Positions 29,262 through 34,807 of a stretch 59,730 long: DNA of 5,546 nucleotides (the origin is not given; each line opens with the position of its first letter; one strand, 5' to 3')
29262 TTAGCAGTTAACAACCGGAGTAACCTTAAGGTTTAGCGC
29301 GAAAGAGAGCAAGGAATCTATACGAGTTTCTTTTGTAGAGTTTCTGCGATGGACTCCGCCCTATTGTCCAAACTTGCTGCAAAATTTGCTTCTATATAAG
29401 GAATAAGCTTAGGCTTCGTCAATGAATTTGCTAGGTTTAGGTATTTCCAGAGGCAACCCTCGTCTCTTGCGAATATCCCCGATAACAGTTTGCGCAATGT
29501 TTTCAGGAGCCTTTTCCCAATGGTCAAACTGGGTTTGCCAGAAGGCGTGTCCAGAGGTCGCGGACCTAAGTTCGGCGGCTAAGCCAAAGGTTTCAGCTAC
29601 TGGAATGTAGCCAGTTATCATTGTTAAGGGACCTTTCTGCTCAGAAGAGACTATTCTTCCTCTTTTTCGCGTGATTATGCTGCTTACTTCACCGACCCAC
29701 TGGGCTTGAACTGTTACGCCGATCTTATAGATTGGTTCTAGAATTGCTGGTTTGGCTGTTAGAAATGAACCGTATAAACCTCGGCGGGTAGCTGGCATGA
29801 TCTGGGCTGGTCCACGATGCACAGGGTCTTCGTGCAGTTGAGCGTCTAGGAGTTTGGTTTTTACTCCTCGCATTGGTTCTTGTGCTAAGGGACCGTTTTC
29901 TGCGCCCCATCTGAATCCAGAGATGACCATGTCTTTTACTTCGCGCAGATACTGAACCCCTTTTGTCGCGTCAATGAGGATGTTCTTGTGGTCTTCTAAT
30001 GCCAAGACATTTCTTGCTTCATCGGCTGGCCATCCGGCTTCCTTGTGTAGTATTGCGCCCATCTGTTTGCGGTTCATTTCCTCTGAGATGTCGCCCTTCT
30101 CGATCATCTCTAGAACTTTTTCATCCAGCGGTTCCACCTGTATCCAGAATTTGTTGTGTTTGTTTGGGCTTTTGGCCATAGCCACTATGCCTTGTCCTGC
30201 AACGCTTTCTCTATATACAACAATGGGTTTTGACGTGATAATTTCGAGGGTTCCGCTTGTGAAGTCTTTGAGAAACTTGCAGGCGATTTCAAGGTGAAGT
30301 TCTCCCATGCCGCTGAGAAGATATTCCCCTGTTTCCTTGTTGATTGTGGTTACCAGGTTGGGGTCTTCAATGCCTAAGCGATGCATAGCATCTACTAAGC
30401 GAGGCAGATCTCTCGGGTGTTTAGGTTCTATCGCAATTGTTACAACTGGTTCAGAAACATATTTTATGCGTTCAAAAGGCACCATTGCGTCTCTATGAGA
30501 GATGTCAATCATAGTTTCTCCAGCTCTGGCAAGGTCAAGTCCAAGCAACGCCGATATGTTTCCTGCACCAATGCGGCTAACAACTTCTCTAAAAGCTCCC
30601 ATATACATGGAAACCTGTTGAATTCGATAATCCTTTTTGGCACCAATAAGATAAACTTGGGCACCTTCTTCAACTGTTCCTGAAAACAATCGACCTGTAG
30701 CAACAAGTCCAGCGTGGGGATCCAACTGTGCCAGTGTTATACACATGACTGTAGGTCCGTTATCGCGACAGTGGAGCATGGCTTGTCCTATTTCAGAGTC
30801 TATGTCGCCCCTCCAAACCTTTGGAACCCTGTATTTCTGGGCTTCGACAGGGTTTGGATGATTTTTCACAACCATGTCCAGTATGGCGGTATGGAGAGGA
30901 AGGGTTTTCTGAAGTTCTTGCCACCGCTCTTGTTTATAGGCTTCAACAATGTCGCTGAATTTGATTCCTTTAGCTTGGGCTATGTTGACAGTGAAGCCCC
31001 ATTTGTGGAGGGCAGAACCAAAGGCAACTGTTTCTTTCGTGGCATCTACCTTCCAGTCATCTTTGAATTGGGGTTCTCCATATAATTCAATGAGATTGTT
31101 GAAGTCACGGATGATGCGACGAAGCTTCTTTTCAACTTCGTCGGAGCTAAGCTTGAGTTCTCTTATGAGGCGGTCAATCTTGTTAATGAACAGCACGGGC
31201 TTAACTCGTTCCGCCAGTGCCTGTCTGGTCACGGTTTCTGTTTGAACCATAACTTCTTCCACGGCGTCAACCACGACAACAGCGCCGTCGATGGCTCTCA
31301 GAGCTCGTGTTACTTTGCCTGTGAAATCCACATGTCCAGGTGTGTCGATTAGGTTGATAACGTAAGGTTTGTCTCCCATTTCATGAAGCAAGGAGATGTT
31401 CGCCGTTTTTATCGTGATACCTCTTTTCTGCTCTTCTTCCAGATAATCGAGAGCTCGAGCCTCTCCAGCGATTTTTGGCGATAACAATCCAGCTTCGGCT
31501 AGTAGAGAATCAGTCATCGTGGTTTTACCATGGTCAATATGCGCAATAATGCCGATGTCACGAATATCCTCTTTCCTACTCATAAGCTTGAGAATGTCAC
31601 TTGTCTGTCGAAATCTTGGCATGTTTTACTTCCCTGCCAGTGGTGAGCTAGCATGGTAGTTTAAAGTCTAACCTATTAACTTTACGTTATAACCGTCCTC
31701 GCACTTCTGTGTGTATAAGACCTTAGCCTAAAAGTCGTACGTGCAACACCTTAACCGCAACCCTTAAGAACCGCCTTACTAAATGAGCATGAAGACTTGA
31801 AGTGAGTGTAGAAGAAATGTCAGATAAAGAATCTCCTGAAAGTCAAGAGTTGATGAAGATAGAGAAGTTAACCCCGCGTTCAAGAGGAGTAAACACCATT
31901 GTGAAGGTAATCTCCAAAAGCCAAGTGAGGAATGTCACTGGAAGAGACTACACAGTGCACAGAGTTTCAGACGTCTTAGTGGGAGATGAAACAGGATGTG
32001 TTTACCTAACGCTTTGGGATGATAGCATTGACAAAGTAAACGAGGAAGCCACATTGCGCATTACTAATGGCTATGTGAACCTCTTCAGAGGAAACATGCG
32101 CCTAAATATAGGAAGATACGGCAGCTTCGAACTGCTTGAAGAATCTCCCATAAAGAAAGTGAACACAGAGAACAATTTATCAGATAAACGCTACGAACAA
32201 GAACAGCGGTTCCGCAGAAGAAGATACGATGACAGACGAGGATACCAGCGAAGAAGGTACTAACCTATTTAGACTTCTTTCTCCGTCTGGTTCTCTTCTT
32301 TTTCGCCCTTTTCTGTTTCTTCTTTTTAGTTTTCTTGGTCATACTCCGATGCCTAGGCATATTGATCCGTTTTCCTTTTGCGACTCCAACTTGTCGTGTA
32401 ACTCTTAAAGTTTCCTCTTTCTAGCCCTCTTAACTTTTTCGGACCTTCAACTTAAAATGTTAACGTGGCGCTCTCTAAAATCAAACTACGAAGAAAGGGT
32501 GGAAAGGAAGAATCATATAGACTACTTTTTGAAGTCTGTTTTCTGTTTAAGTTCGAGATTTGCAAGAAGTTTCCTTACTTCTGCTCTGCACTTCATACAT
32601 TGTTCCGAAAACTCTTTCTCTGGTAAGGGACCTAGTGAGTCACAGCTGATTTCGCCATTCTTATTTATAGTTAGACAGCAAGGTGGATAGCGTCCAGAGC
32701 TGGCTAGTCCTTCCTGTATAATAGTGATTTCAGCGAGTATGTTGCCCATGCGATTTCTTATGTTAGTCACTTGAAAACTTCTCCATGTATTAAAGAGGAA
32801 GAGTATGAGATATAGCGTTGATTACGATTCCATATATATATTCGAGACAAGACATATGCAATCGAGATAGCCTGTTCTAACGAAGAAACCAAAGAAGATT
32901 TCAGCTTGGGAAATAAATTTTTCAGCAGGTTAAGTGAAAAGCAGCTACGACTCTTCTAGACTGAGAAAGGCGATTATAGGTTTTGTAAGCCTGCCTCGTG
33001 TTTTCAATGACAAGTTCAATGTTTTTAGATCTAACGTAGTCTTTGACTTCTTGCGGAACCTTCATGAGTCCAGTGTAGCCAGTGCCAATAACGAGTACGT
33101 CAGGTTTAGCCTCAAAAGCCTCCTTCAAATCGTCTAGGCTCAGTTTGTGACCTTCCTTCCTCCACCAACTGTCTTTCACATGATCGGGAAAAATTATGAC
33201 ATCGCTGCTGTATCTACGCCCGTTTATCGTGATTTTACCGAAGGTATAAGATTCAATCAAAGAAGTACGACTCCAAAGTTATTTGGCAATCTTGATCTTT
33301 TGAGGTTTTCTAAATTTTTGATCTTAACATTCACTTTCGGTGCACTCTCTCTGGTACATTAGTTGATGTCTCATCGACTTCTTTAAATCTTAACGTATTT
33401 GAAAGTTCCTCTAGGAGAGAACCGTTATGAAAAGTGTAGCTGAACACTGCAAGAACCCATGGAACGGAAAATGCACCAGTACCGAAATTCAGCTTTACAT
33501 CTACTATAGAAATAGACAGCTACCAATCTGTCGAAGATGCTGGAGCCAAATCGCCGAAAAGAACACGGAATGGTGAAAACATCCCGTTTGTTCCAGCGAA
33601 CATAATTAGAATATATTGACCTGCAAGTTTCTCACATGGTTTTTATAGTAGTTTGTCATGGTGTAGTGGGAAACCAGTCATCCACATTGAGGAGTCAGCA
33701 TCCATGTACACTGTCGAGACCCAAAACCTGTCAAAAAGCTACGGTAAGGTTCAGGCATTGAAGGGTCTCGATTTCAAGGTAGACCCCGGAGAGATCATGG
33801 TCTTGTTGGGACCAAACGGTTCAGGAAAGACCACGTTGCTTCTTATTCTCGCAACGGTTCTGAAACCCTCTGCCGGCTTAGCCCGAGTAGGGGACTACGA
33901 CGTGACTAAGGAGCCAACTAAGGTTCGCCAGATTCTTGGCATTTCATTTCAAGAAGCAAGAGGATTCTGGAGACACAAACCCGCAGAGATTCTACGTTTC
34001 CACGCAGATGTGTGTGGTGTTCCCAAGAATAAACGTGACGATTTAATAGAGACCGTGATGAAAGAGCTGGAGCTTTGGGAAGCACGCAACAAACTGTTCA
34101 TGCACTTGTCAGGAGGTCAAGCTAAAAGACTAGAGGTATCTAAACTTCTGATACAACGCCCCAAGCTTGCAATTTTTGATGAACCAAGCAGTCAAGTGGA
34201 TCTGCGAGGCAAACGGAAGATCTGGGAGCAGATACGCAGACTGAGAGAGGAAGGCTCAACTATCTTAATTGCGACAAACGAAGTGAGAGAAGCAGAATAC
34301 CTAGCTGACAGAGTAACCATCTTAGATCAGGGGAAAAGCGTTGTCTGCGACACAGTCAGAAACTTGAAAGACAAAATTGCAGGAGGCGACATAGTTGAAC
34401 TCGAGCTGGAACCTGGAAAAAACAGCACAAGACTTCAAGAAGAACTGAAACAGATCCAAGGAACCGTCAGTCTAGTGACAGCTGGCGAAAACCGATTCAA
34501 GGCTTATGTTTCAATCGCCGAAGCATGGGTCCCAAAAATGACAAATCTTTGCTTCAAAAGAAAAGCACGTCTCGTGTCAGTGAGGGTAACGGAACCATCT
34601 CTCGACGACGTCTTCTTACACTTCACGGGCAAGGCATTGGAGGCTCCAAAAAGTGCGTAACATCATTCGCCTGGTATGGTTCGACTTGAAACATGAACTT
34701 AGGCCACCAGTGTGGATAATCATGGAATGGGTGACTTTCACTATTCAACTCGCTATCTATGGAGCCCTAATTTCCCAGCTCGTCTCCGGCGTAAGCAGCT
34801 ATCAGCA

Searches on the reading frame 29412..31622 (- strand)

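Call 71: search_protein_families(library=pfam, proteins=[window:29412-31622:-], max_evalue=0.00001)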
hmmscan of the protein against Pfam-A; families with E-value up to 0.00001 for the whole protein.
window:29412-31622:- (737 aa): 6 families
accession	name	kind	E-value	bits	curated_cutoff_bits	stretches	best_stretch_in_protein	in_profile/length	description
PF00009.33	GTP_EFTU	-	4.7e-53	180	26.5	1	19-253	2-184/188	Elongation factor Tu GTP binding domain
PF03764.24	EFG_IV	-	4.9e-27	94.5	24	1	516-624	11-121/121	Elongation factor G, domain IV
PF00679.30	EFG_C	-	7.9e-24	84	27.9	1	627-712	2-88/89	Elongation factor G C-terminus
PF14492.12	EFG_III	-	3.8e-20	72.1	27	1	389-453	1-65/75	Elongation Factor G, domain III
PF22042.2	EF-G_D2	-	1.6e-12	47.8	27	1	295-372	6-82/84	Elongation factor G domain 2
PF03144.31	GTP_EFTU_D2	-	2.8e-12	47.3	30.3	1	305-371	1-72/73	Elongation factor Tu domain 2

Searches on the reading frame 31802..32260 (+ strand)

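Call 71: search_protein_families(library=pfam, proteins=[window:31802-32260:+], max_evalue=0.00001)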
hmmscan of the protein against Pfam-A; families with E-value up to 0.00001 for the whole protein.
window:31802-32260:+ (153 aa): 1 family
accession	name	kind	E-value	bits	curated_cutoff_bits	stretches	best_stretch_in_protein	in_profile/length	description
PF21473.3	Ssb-like_OB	-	4.1e-18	65.8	24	1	23-110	1-96/97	Single-stranded DNA binding protein Ssb-like, OB fold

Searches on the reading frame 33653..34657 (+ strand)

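Call 71: search_protein_families(library=pfam, proteins=[window:33653-34657:+], max_evalue=0.00001)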
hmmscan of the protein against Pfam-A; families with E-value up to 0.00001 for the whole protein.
window:33653-34657:+ (335 aa): 2 families
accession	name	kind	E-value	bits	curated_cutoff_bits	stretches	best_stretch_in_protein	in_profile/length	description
PF00005.33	ABC_tran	-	1.1e-26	94.5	25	1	36-179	1-136/137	ABC transporter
PF13304.12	AAA_21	-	2.6e-06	28.1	27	0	48-76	1-26/304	AAA domain, putative AbiEii toxin, Type IV TA system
